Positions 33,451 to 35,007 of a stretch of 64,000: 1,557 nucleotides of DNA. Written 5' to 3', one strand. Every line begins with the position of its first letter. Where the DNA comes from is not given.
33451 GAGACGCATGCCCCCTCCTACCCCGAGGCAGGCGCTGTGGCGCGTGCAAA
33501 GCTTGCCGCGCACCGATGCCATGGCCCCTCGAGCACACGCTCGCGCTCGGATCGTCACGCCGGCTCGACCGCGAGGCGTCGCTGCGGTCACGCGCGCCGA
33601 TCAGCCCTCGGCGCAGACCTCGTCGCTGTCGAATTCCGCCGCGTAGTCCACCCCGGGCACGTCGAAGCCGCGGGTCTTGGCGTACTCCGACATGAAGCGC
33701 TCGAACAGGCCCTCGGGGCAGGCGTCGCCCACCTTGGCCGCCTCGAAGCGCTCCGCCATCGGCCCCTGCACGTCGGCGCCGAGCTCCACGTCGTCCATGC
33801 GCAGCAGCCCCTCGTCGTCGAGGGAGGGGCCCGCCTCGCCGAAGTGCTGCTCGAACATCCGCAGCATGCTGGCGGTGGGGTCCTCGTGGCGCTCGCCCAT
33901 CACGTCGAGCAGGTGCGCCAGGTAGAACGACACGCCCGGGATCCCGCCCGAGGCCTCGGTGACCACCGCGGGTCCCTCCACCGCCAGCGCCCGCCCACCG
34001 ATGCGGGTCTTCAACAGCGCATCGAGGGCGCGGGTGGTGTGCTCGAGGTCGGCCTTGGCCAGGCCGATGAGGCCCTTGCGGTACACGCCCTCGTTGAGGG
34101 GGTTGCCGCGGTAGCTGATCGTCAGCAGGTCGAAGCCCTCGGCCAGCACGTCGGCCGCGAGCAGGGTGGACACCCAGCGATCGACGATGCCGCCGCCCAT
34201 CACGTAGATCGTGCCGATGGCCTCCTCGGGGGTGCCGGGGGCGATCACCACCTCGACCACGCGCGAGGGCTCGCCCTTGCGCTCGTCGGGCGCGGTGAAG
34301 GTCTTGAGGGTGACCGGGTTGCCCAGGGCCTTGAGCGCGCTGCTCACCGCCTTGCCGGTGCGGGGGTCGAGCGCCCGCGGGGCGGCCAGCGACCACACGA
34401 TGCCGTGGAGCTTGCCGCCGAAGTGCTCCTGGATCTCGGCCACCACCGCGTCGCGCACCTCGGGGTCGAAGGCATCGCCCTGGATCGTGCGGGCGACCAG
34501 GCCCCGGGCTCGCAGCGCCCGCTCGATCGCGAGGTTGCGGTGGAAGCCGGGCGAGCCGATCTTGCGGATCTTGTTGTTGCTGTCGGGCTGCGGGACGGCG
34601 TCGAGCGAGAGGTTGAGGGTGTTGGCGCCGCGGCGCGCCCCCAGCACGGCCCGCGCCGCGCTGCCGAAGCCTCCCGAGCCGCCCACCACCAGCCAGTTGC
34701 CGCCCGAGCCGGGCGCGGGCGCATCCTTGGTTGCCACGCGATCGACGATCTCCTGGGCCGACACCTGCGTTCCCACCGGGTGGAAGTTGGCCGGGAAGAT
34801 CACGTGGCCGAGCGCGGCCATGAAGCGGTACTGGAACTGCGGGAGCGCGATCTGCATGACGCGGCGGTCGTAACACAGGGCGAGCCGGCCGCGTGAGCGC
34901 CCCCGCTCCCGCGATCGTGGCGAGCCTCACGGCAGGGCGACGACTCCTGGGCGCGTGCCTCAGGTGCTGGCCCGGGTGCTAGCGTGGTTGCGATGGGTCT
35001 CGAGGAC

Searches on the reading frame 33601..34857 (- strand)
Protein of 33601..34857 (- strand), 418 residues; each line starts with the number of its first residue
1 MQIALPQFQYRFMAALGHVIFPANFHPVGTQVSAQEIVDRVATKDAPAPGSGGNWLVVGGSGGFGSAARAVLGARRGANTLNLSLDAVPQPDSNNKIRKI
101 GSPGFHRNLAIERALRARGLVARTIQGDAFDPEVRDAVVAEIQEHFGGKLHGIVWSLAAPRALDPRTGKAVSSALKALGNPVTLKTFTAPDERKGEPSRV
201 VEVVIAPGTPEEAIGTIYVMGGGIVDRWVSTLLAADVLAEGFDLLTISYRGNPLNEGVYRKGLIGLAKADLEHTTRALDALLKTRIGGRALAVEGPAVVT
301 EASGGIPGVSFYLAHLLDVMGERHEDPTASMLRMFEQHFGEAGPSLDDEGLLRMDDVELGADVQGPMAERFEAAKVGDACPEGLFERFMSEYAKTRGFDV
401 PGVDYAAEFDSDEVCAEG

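Call 33: search_protein_families(library=pfam, proteins=[window:33601-34857:-], max_evalue=0.001)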
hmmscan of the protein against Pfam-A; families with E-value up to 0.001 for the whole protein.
window:33601-34857:- (418 aa): 3 families
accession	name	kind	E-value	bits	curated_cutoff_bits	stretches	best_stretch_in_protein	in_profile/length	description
PF12241.14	Enoyl_reductase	-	6.4e-54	183.2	22.1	1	99-338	1-234/236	Trans-2-enoyl-CoA reductase catalytic region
PF07055.18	Eno-Rase_FAD_bd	-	3.7e-10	40.5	25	1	346-408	1-63/64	Enoyl reductase FAD binding domain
PF12242.14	Eno-Rase_NADH_b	-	3e-07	30.6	23.4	1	23-87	12-75/79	NAD(P)H binding domain of trans-2-enoyl-CoA reductase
